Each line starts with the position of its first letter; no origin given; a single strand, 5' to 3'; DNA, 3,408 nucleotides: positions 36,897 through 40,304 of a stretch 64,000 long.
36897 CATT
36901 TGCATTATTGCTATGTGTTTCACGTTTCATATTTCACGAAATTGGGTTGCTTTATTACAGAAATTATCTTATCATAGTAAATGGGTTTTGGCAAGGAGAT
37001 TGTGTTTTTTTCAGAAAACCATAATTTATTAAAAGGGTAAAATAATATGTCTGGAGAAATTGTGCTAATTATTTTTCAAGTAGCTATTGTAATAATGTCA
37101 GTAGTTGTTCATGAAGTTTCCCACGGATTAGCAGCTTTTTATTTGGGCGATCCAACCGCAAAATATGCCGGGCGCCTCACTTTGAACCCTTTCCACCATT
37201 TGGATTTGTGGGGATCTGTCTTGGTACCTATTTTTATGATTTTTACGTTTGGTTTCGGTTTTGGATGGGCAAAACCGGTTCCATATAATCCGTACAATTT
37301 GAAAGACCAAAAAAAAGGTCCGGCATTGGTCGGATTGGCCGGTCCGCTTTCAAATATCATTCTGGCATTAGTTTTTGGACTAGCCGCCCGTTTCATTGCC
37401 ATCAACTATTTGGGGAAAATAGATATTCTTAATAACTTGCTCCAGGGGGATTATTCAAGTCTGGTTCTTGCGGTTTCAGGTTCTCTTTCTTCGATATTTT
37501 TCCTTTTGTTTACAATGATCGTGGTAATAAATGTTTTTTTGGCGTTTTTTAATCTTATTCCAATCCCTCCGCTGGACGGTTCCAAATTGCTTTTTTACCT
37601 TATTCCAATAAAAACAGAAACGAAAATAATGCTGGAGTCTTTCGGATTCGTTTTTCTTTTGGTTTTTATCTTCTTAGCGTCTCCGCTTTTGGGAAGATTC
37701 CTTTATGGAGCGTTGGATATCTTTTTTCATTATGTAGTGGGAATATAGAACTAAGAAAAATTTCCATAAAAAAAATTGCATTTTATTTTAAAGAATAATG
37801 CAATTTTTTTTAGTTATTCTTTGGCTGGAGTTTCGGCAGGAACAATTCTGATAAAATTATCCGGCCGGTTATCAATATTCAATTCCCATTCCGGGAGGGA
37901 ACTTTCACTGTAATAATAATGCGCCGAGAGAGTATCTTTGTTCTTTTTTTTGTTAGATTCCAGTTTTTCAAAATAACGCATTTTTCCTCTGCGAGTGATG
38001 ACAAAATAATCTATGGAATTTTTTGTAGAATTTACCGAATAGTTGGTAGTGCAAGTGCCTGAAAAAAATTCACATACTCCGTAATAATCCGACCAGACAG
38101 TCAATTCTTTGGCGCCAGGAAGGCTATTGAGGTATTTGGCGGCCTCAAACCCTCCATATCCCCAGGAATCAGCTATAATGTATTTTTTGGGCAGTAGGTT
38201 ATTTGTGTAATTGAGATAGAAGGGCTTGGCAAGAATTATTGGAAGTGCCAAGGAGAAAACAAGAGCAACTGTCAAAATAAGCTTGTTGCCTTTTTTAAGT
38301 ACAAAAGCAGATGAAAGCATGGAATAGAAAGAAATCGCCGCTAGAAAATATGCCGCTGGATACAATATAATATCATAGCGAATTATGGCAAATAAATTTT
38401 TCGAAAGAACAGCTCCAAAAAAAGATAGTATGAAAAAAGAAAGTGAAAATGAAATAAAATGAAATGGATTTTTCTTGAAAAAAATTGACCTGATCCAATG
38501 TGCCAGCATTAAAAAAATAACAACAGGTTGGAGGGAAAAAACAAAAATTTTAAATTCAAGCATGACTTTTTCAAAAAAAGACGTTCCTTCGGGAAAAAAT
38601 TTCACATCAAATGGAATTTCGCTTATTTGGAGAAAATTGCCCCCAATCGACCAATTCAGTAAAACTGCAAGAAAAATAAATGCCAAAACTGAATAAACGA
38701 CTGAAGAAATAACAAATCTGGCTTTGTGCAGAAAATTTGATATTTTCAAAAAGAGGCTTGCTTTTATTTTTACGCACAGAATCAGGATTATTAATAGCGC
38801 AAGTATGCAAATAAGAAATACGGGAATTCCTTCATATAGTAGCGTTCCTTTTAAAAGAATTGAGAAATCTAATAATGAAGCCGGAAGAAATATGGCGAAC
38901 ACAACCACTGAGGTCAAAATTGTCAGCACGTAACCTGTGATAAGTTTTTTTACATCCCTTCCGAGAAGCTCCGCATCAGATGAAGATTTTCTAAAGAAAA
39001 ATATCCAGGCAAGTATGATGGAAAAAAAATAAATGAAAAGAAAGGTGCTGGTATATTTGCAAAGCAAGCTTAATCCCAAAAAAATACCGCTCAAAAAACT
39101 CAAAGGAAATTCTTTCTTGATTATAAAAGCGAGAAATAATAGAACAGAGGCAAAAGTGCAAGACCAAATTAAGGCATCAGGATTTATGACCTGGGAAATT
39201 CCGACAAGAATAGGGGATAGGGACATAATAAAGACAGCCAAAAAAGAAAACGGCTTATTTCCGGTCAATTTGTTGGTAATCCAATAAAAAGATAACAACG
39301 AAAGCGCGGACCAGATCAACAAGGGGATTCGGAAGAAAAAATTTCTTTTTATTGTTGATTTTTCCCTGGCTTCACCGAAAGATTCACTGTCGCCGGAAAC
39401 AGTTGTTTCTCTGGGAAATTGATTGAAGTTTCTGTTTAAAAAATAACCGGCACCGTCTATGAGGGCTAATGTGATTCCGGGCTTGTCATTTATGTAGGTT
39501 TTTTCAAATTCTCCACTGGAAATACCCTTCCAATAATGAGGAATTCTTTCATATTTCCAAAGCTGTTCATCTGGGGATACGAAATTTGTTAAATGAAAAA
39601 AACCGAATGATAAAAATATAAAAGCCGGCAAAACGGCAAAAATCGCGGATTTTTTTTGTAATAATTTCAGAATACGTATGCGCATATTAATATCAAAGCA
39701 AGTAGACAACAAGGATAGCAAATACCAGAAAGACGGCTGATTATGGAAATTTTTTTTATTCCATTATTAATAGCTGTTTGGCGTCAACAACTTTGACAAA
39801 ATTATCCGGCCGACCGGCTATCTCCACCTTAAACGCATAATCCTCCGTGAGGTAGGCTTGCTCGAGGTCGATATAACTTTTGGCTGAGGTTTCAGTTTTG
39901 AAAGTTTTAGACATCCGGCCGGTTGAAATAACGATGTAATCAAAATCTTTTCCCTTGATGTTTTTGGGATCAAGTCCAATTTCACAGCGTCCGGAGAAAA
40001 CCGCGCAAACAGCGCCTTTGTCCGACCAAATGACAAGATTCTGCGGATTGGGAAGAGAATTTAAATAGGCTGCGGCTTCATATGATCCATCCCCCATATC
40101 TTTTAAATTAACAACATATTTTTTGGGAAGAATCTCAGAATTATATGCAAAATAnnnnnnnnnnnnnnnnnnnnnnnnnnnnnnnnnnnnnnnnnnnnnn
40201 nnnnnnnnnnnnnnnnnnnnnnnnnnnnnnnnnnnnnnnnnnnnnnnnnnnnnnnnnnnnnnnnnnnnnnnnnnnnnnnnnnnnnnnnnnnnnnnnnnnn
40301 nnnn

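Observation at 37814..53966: A 16-kb envelope glycosylation locus with two separately triplicated families of GT-C-like polytopic proteins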

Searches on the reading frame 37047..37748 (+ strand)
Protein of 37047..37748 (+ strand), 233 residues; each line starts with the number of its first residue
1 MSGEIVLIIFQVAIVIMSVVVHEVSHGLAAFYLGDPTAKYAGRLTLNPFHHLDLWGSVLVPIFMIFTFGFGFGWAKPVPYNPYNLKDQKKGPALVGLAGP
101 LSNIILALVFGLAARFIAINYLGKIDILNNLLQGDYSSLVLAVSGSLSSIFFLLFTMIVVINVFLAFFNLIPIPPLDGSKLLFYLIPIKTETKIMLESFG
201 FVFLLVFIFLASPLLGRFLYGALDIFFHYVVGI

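Call 12: search_protein_families(library=pfam, proteins=[window:37047-37748:+], max_evalue=0.001)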
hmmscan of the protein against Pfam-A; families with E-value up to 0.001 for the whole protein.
window:37047-37748:+ (233 aa): 1 family
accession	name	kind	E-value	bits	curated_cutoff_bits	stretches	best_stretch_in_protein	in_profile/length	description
PF02163.28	Peptidase_M50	-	2e-13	50.6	27.2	1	12-206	3-220/221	Peptidase family M50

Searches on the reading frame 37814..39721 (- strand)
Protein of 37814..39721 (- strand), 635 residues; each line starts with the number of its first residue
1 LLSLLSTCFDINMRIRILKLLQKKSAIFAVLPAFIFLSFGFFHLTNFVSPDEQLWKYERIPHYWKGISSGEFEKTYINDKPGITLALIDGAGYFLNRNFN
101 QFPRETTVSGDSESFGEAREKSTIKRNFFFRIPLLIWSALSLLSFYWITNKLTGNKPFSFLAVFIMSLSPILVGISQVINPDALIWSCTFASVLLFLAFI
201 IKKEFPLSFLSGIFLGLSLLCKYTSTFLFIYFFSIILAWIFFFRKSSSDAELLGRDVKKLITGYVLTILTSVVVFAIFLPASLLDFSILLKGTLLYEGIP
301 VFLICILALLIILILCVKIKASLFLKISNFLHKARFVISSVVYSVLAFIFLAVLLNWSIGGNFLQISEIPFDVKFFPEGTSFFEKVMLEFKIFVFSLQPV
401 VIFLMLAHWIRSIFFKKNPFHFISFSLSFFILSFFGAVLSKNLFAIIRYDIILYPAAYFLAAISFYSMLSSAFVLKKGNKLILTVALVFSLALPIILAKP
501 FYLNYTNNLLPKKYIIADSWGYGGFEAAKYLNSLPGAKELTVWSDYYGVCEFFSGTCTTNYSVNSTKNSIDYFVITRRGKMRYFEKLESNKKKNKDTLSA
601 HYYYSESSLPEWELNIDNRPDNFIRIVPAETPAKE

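Call 4: search_protein_families(library=pfam, proteins=[window:37814-39721:-], max_evalue=0.01)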
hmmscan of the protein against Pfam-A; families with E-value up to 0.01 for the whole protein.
window:37814-39721:- (635 aa): 2 families
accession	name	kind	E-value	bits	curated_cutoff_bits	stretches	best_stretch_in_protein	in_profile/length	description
PF13231.12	PMT_2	-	3.1e-08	34.4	26.1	1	128-236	22-128/160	Dolichyl-phosphate-mannose-protein mannosyltransferase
PF02366.24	PMT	-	2e-05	24.7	22.7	1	126-280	81-235/245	Dolichyl-phosphate-mannose-protein mannosyltransferase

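Call 5: search_protein_families(library=ncbifam, proteins=[window:37814-39721:-], max_evalue=0.01)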
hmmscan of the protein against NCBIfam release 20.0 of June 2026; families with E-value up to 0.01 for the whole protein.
window:37814-39721:- (635 aa): 1 family
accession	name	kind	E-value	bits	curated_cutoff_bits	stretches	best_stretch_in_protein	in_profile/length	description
TIGR03663.1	TIGR03663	subfamily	9.9e-05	21.5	126.25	1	128-277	71-217/435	flippase activity-associated protein Agl23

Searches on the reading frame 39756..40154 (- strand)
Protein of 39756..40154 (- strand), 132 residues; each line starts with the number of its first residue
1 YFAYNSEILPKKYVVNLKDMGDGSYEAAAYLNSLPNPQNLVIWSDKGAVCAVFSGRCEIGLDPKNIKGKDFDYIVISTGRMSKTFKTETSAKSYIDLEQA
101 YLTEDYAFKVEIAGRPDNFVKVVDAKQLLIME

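Call 56: search_protein_representatives(protein=window:39756-40154:-)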
Query: 132 residues. Proteins with E-value up to 0.001 (for the whole library): 302; up to 1e-10: 166; up to 1e-30: 14. The best 150 are listed.
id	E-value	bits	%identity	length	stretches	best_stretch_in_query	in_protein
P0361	9.1e-42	158.4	57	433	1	1-127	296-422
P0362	2.8e-40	153.6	58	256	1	1-126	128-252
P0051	9.6e-39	148.6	54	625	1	1-125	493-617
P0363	1.3e-35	138.4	48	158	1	1-127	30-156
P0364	1.7e-35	138.1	53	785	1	1-126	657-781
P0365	1.6e-34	135.0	50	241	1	1-129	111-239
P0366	1.4e-33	131.9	57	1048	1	1-123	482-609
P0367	1.5e-33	131.8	52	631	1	1-126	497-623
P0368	2.8e-33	131.0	56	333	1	1-128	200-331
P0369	6.2e-33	129.8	54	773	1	1-126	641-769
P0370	1.7e-31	125.2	53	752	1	1-128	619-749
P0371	3.3e-31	124.2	45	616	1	1-129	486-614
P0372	5.6e-31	123.5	49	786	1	1-128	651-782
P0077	5.8e-31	123.5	50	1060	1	1-125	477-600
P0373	1.1e-30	122.5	50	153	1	1-125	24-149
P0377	2.3e-28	115.0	50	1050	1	1-128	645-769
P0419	3.1e-22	95.3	47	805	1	1-125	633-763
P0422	7.7e-22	94.0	43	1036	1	1-126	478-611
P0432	1.1e-20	90.3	44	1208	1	1-128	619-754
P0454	2.5e-18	82.6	48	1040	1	3-85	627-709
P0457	4.5e-18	81.8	50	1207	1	1-92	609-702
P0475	2.7e-16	76.0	40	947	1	1-124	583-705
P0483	2.0e-15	73.2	41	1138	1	1-126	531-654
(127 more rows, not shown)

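Call 58: search_protein_families(library=pfam, proteins=[P0366, P0377, P0422, P0432, P0454, P0457, P0483, P0475, P0419], max_evalue=0.001)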
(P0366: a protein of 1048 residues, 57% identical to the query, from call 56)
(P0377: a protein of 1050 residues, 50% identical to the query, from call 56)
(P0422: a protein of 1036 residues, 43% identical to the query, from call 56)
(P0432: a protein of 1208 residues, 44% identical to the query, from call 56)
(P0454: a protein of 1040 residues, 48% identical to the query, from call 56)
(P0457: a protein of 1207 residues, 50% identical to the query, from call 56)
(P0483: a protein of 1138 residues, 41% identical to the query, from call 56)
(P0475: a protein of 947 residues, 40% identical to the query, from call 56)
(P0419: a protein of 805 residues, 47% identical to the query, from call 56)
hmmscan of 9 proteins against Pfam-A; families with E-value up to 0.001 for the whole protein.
P0366 (1048 aa): 5 families
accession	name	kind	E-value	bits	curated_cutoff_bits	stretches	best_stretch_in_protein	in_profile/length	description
PF00295.23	Glyco_hydro_28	-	2.6e-31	109.4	22.9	1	788-1019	85-309/324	Glycosyl hydrolases family 28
PF13231.12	PMT_2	-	8.9e-13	49.2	26.1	1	107-215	24-132/160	Dolichyl-phosphate-mannose-protein mannosyltransferase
PF02366.24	PMT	-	2.5e-10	40.8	22.7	1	104-221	82-205/245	Dolichyl-phosphate-mannose-protein mannosyltransferase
PF12708.12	Pect-lyase_RHGA_epim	-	1.2e-07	32.2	27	0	642-694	4-58/213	Rhamnogalacturonase A/epimerase, pectate lyase-like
PF13229.12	Beta_helix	-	0.00028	21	25.9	1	799-872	51-123/158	Right handed beta helix region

P0377 (1050 aa): 3 families
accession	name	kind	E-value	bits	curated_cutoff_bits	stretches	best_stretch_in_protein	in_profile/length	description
PF13231.12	PMT_2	-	1.6e-14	54.9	26.1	1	269-378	21-130/160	Dolichyl-phosphate-mannose-protein mannosyltransferase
PF00149.33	Metallophos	-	5.2e-14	53.5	21.5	1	780-968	2-190/191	Calcineurin-like phosphoesterase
PF02366.24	PMT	-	1e-09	38.8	22.7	1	267-421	80-230/245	Dolichyl-phosphate-mannose-protein mannosyltransferase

P0422 (1036 aa): 3 families
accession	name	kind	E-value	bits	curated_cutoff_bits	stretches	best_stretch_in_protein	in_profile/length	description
PF00295.23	Glyco_hydro_28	-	2.7e-28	99.4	22.9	1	789-1015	90-309/324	Glycosyl hydrolases family 28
PF13231.12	PMT_2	-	3.2e-12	47.4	26.1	1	107-214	24-132/160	Dolichyl-phosphate-mannose-protein mannosyltransferase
PF12708.12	Pect-lyase_RHGA_epim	-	9.2e-08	32.6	27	1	636-910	2-203/213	Rhamnogalacturonase A/epimerase, pectate lyase-like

P0432 (1208 aa): 4 families
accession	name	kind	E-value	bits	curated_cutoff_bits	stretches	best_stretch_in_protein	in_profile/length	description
PF00295.23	Glyco_hydro_28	-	2.5e-37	129.2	22.9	1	865-1154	53-308/324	Glycosyl hydrolases family 28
PF13231.12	PMT_2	-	2.3e-13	51.1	26.1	1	248-389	21-156/160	Dolichyl-phosphate-mannose-protein mannosyltransferase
PF02366.24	PMT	-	1.5e-11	44.8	22.7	1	241-392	75-233/245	Dolichyl-phosphate-mannose-protein mannosyltransferase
PF12708.12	Pect-lyase_RHGA_epim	-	2.8e-06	27.7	27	0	924-1060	92-212/213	Rhamnogalacturonase A/epimerase, pectate lyase-like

P0454 (1040 aa): 3 families
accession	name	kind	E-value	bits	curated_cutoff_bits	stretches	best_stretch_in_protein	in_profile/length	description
PF13231.12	PMT_2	-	3.8e-13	50.4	26.1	1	245-369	22-145/160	Dolichyl-phosphate-mannose-protein mannosyltransferase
PF02366.24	PMT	-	7.4e-13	49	22.7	1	209-396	46-233/245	Dolichyl-phosphate-mannose-protein mannosyltransferase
PF00149.33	Metallophos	-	4.7e-05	24.4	21.5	1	786-961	13-160/191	Calcineurin-like phosphoesterase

P0457 (1207 aa): 4 families
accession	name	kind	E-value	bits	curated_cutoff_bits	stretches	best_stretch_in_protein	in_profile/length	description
PF00295.23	Glyco_hydro_28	-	5.8e-35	121.4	22.9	1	862-1165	51-319/324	Glycosyl hydrolases family 28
PF12708.12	Pect-lyase_RHGA_epim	-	1.3e-10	41.9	27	1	877-1060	55-213/213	Rhamnogalacturonase A/epimerase, pectate lyase-like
PF13231.12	PMT_2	-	1.3e-07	32.4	26.1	1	234-347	22-134/160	Dolichyl-phosphate-mannose-protein mannosyltransferase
PF13229.12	Beta_helix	-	0.00068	19.7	25.9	0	955-1077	7-111/158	Right handed beta helix region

P0483 (1138 aa): 4 families
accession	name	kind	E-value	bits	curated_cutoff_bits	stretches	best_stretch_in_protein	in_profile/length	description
PF00295.23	Glyco_hydro_28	-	4.9e-38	131.5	22.9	1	835-1075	85-319/324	Glycosyl hydrolases family 28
PF12708.12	Pect-lyase_RHGA_epim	-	2.2e-07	31.3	27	0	860-975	112-212/213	Rhamnogalacturonase A/epimerase, pectate lyase-like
PF02366.24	PMT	-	2.1e-06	27.9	22.7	1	126-243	80-196/245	Dolichyl-phosphate-mannose-protein mannosyltransferase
PF05048.19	NosD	-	0.00023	21.1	23.6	0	919-996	35-105/212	Periplasmic copper-binding protein (NosD)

P0475 (947 aa): 3 families
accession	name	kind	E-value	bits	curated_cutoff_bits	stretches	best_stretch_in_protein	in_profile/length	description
PF13231.12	PMT_2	-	4.7e-10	40.3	26.1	1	188-333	23-154/160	Dolichyl-phosphate-mannose-protein mannosyltransferase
PF13529.12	Peptidase_C39_2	-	1.6e-09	38.9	24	1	760-904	3-142/143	Peptidase_C39 like family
PF02366.24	PMT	-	3.3e-08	33.9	22.7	1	157-342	53-233/245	Dolichyl-phosphate-mannose-protein mannosyltransferase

P0419 (805 aa): 2 families
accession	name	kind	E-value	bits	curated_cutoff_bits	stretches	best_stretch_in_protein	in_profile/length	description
PF13231.12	PMT_2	-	2.6e-12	47.7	26.1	1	245-364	22-135/160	Dolichyl-phosphate-mannose-protein mannosyltransferase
PF02366.24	PMT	-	9.4e-12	45.4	22.7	1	244-363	82-208/245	Dolichyl-phosphate-mannose-protein mannosyltransferase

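Call 76: search_protein_families(library=pfam, proteins=[window:39756-40154:-], max_evalue=0.001)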
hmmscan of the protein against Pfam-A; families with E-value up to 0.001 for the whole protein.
window:39756-40154:- (132 aa): 0 families
